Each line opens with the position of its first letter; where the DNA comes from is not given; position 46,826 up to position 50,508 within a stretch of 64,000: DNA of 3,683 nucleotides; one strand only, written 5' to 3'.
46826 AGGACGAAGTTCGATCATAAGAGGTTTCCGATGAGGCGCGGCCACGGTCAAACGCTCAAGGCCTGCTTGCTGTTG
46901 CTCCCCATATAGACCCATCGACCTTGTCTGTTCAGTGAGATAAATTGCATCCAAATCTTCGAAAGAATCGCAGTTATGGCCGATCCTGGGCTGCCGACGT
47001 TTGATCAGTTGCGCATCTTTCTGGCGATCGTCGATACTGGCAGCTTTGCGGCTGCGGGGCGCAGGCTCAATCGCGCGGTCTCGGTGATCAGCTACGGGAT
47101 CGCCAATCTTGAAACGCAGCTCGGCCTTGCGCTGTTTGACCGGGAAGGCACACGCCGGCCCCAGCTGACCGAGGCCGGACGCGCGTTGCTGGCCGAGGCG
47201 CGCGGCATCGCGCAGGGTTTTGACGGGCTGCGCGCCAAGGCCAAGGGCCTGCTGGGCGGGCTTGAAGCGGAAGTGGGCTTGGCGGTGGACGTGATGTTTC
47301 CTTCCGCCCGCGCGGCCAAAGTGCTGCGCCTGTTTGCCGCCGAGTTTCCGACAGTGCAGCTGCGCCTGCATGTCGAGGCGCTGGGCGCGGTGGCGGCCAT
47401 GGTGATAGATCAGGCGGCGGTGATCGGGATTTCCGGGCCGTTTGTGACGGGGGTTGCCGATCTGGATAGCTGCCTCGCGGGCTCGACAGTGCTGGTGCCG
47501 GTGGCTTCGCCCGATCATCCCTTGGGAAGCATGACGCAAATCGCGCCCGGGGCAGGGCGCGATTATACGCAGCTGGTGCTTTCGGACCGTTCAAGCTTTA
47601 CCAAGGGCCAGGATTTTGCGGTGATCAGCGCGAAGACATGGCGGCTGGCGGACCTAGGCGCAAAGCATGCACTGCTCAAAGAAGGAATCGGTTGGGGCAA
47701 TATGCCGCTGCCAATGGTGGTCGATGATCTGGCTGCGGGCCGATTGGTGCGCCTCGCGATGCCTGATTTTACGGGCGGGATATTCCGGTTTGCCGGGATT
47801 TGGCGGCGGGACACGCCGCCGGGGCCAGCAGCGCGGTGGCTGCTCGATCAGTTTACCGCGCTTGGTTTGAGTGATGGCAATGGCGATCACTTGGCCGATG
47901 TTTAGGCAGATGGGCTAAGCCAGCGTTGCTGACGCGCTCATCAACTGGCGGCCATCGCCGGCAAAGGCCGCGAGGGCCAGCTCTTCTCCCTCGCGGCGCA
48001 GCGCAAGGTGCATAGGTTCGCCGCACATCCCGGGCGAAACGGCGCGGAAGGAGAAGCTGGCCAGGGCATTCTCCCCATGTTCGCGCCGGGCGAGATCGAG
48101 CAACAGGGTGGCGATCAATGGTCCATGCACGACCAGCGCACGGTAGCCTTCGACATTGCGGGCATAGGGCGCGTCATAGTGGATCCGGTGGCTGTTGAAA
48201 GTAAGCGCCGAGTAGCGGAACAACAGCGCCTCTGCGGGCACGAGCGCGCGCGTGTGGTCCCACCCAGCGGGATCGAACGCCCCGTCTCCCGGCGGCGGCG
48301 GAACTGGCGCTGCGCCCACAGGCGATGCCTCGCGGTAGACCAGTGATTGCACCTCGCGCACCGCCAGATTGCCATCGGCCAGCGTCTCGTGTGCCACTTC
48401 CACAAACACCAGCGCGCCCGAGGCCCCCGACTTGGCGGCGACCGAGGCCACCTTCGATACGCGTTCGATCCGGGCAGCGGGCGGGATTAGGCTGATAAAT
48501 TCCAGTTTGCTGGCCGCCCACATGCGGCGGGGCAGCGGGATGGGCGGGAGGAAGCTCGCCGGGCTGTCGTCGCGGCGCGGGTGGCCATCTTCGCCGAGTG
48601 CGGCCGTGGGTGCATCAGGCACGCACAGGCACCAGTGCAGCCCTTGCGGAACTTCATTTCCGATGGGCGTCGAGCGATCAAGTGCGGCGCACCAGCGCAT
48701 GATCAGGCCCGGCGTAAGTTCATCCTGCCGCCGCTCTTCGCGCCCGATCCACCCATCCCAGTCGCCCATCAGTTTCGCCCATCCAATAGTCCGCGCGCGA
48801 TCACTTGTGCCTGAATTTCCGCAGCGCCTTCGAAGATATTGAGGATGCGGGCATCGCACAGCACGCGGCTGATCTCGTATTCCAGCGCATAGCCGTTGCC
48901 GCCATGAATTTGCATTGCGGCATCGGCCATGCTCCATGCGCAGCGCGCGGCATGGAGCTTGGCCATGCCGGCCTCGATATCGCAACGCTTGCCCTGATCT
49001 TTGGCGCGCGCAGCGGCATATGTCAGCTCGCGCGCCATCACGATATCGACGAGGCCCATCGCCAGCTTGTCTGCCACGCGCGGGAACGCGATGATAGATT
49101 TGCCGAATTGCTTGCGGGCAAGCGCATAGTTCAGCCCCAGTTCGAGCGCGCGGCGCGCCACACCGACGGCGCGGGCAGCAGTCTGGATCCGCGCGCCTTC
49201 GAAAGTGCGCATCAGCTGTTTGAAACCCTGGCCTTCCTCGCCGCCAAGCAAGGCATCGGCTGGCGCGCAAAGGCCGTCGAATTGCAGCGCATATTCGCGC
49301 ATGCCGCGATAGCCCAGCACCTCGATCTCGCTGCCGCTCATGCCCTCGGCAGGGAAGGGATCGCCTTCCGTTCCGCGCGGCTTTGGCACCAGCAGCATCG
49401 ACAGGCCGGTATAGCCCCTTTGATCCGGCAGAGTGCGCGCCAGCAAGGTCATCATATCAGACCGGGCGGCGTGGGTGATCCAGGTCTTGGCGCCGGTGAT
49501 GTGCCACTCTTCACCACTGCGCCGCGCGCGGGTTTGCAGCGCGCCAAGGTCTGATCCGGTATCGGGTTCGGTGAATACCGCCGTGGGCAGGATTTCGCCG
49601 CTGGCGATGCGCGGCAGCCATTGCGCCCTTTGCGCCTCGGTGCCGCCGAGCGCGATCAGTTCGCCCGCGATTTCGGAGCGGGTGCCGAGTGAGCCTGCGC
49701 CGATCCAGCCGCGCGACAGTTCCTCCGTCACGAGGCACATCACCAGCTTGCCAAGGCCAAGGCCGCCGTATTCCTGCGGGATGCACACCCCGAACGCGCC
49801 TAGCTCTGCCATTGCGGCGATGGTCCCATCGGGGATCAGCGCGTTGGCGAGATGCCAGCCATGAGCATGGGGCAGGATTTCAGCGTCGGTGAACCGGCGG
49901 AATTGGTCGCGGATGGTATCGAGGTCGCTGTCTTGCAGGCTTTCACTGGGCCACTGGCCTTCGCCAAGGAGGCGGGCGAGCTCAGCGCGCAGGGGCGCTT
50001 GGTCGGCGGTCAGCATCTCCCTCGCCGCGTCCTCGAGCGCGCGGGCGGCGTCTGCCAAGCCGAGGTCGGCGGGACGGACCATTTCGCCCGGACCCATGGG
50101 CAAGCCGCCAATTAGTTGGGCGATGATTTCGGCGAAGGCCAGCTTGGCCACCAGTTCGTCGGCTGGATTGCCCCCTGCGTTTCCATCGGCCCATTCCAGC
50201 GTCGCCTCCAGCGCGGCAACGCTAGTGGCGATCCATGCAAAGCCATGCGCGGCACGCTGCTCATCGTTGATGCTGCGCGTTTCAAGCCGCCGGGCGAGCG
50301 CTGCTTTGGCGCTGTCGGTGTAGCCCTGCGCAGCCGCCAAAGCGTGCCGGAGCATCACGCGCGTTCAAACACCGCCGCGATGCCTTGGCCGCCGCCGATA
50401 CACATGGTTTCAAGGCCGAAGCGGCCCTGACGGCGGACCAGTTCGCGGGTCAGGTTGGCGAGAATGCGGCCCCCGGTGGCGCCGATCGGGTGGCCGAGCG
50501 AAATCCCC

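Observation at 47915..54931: Operon joining beta-oxidation to Mcd, Mct and Meh: candidate catabolic route for methyl-branched dicarboxylates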

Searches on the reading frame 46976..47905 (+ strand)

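Call 18: search_protein_families(library=pfam, proteins=[window:46976-47905:+], max_evalue=0.00001)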
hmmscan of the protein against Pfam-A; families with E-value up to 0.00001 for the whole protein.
window:46976-47905:+ (309 aa): 2 families
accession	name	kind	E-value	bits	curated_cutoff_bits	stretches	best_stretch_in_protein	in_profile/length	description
PF03466.25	LysR_substrate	-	1.4e-21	77.3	28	1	95-294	3-205/209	LysR substrate binding domain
PF00126.33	HTH_1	-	2e-18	66.5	26.6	1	9-69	1-60/60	Bacterial regulatory helix-turn-helix protein, lysR family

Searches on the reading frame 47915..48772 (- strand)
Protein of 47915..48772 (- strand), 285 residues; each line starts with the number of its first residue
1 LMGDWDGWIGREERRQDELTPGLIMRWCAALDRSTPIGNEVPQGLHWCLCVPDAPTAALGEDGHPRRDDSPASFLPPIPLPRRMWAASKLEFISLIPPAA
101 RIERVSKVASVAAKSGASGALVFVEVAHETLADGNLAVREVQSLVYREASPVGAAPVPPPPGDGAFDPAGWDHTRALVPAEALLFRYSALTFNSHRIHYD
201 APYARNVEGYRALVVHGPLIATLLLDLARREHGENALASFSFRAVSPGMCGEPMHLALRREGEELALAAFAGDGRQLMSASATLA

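Call 4: search_protein_families(library=pfam, proteins=[window:47915-48772:-])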
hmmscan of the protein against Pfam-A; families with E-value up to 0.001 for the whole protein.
window:47915-48772:- (285 aa): 1 family
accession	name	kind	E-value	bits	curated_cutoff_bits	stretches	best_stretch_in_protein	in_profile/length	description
PF13452.11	FAS1_DH_region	-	2.8e-05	24.7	22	1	13-136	8-128/132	FAS1-like, dehydratase domain region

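Call 5: search_protein_families(library=ncbifam, proteins=[window:47915-48772:-])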
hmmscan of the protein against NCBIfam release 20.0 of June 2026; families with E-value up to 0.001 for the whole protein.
window:47915-48772:- (285 aa): 0 families

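Call 8: search_solved_structures(query=window:47915-48772:-, max_evalue=1)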
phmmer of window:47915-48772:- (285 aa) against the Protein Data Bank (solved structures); distinct sequences matched with E-value up to 1: 4.
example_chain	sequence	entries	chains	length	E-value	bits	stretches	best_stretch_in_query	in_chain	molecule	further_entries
8khg_A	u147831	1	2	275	1.3e-50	175.6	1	7-259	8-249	Itaconyl-CoA hydratase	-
8huc_A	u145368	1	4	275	1.4e-50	175.6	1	7-259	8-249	MaoC_dehydrat_N domain-containing protein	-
2b3m_A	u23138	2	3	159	0.36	13.4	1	188-255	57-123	hypothetical protein AF1124 | putative dehydratase AF1124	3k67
9kl7_A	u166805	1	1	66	0.75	12.3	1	144-169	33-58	Protein LG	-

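Call 74: search_solved_structures(query=window:47915-48772:-, max_evalue=1e-20, show_alignments=1)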
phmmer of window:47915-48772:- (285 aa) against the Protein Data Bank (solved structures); distinct sequences matched with E-value up to 1e-20: 2.
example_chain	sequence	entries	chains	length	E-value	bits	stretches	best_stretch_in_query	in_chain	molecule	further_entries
8khg_A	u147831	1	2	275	1.3e-50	175.6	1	7-259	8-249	Itaconyl-CoA hydratase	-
8huc_A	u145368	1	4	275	1.4e-50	175.6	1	7-259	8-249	MaoC_dehydrat_N domain-containing protein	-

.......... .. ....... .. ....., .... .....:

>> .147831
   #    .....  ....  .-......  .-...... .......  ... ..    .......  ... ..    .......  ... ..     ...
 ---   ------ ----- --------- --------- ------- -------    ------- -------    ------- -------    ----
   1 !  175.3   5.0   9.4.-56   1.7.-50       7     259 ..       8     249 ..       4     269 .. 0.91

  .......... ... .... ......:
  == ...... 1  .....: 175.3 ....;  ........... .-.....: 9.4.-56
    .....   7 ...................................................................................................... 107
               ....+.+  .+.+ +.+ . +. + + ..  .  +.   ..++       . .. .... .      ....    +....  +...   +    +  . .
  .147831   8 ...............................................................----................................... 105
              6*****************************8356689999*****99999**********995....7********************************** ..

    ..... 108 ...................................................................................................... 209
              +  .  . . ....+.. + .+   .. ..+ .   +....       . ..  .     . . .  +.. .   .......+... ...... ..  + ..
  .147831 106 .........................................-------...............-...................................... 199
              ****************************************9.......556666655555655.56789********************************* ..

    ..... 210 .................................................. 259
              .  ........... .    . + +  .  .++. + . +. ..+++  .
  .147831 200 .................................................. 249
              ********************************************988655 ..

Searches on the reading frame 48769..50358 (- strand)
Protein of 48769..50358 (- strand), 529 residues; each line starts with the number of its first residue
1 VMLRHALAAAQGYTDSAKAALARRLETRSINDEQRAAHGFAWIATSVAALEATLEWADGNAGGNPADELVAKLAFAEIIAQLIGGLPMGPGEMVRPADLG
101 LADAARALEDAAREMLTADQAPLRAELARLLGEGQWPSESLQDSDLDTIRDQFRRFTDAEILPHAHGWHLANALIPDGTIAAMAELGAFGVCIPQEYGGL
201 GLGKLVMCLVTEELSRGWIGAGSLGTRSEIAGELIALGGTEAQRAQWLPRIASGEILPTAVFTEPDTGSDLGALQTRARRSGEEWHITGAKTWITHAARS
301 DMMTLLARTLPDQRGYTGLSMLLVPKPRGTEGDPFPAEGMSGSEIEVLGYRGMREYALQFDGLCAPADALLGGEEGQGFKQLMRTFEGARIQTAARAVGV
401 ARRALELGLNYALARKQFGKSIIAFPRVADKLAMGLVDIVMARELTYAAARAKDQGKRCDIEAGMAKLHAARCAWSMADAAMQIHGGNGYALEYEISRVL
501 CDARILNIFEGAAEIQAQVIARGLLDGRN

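Call 4: search_protein_families(library=pfam, proteins=[window:48769-50358:-])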
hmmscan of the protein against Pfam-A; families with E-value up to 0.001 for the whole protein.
window:48769-50358:- (529 aa): 4 families
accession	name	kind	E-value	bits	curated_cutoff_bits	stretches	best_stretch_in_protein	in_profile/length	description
PF00441.29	Acyl-CoA_dh_1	-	3.1e-39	134.9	22.4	1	376-525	1-150/150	Acyl-CoA dehydrogenase, C-terminal domain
PF02771.21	Acyl-CoA_dh_N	-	2.1e-30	105.8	22.9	1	146-255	4-113/113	Acyl-CoA dehydrogenase, N-terminal domain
PF02770.24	Acyl-CoA_dh_M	-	3e-19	69.4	33.3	1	261-361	3-95/97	Acyl-CoA dehydrogenase, middle domain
PF08028.16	Acyl-CoA_dh_2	-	3.7e-12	47.1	22.7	1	393-511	3-131/134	Acyl-CoA dehydrogenase, C-terminal domain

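Call 5: search_protein_families(library=ncbifam, proteins=[window:48769-50358:-])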
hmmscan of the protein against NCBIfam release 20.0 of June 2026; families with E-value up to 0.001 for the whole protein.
window:48769-50358:- (529 aa): 21 families
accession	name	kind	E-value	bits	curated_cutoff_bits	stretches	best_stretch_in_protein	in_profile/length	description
NF042972.1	AcrlCoAredClosAcrC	equivalog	2e-74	250.5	640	1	147-525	10-377/378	acryloyl-CoA reductase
NF045552.1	GlutCoADH_Des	equivalog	2.9e-61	207.8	470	1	145-524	8-379/387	glutaryl-CoA dehydrogenase Acd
NF042439.1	SulpropCoADesulf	equivalog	1.2e-57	195.4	600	1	153-526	4-372/379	3-sulfinopropanoyl-CoA desulfinase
NF043006.1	CyhCrbnylCoADH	equivalog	2e-51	175.2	650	1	145-526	7-377/380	cyclohexane-1-carbonyl-CoA dehydrogenase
NF058590.1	AcCoDHFadEBacil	equivalog_domain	2.6e-50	171.5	600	1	147-524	26-410/586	acyl-CoA dehydrogenase FadE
NF008997.0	PRK12341.1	equivalog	1.3e-49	169.2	537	1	174-525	37-377/382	acyl-CoA dehydrogenase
TIGR03207.1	cyc_hxne_CoA_dh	equivalog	5.2e-48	163.6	575.35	1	144-522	3-369/372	cyclohexanecarboxyl-CoA dehydrogenase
NF045652.1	ProlPCPDhRedW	equivalog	1.6e-47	162.1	650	1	183-524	40-373/376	L-prolyl-[peptidyl-carrier protein] dehydrogenase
NF053553.1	prodigi_MBC_PigA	equivalog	4.8e-42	144.4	500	1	148-524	11-379/381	prodigiosin MBC biosynthesis dehydrogenase PigA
NF052270.1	Staph_DH_FadE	equivalog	6.4e-38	130.5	600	1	235-524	117-393/400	acyl-CoA dehydrogenase FadE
NF002885.1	PRK03354.1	equivalog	3.4e-37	128.4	540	1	173-524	36-373/378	crotonobetainyl-CoA dehydrogenase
NF007000.1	PRK09463.1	subfamily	3.6e-28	98.3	600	1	132-489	28-397/726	acyl-CoA dehydrogenase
TIGR03203.1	pimD_small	equivalog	8.6e-27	94.2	652.7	1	181-500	44-352/378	pimeloyl-CoA dehydrogenase small subunit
TIGR03204.1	pimC_large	equivalog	4.4e-24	85.1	623.85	1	193-458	59-308/395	pimeloyl-CoA dehydrogenase large subunit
NF009586.0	PRK13026.1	subfamily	7.8e-23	80.7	608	1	175-489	109-432/777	acyl-CoA dehydrogenase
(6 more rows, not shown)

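Call 6: search_solved_structures(query=window:48769-50358:-, max_evalue=1e-20)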
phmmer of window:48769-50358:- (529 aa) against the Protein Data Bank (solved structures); distinct sequences matched with E-value up to 1e-20: 78 (the best 60 are shown).
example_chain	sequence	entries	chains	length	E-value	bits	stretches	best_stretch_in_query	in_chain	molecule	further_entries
6es9_A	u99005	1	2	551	1.1e-184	618.3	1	22-526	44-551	Acyl-CoA dehydrogenase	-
4iv6_A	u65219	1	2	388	6.2e-79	269.4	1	146-525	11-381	Acyl-CoA dehydrogenase FadE3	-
8ciw_A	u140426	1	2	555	1.1e-77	265.3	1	18-526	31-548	(2S)-methylsuccinyl-CoA dehydrogenase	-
4n5f_A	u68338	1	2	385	8.3e-60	206.3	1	141-523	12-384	Putative acyl-CoA dehydrogenase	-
4m9a_A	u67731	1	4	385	2.2e-58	201.6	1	141-523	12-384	Acyl-CoA dehydrogenase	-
1ukw_A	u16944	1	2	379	4.8e-58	200.5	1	152-525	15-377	acyl-CoA dehydrogenase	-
5ol2_C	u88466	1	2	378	1e-57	199.4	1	149-525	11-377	Acyl-CoA dehydrogenase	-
4u83_A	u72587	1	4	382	4.3e-57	197.3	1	146-524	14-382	Acyl-CoA dehydrogenase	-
1ws9_A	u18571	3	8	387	3.2e-55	191.2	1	149-526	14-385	acyl-CoA dehydrogenase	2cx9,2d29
3mpi_A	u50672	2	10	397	4e-55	190.9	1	145-524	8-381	Glutaryl-CoA dehydrogenase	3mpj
1udy_A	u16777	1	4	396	2.3e-54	188.4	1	153-523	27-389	Acyl-CoA dehydrogenase, medium-chain specific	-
3mdd_A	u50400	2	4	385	2.5e-54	188.2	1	153-523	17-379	MEDIUM CHAIN ACYL-COA DEHYDROGENASE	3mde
1jqi_A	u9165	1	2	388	5.1e-54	187.2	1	148-525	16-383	short chain acyl-CoA dehydrogenase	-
8sgs_A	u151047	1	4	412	1.1e-53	186.1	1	153-525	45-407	Short-chain specific acyl-CoA dehydrogenase, mitochondrial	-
7y0a_A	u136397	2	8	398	1.3e-53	185.8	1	153-525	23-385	Short-chain specific acyl-CoA dehydrogenase, mitochondrial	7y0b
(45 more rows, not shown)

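Call 9: find_encoding_contigs(protein=window:48769-50358:-, flank=10000, max_places=6)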
Protein window:48769-50358:- (529 aa): no gene with exactly this product is on record in the collection.

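Call 50: search_solved_structures(query=window:48769-50358:-, max_evalue=1e-100, show_alignments=1)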
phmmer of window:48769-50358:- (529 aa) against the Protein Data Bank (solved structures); distinct sequences matched with E-value up to 1e-100: 1.
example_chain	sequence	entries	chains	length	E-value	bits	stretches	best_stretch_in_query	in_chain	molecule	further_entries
6es9_A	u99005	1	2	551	1.1e-184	618.3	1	22-526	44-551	Acyl-CoA dehydrogenase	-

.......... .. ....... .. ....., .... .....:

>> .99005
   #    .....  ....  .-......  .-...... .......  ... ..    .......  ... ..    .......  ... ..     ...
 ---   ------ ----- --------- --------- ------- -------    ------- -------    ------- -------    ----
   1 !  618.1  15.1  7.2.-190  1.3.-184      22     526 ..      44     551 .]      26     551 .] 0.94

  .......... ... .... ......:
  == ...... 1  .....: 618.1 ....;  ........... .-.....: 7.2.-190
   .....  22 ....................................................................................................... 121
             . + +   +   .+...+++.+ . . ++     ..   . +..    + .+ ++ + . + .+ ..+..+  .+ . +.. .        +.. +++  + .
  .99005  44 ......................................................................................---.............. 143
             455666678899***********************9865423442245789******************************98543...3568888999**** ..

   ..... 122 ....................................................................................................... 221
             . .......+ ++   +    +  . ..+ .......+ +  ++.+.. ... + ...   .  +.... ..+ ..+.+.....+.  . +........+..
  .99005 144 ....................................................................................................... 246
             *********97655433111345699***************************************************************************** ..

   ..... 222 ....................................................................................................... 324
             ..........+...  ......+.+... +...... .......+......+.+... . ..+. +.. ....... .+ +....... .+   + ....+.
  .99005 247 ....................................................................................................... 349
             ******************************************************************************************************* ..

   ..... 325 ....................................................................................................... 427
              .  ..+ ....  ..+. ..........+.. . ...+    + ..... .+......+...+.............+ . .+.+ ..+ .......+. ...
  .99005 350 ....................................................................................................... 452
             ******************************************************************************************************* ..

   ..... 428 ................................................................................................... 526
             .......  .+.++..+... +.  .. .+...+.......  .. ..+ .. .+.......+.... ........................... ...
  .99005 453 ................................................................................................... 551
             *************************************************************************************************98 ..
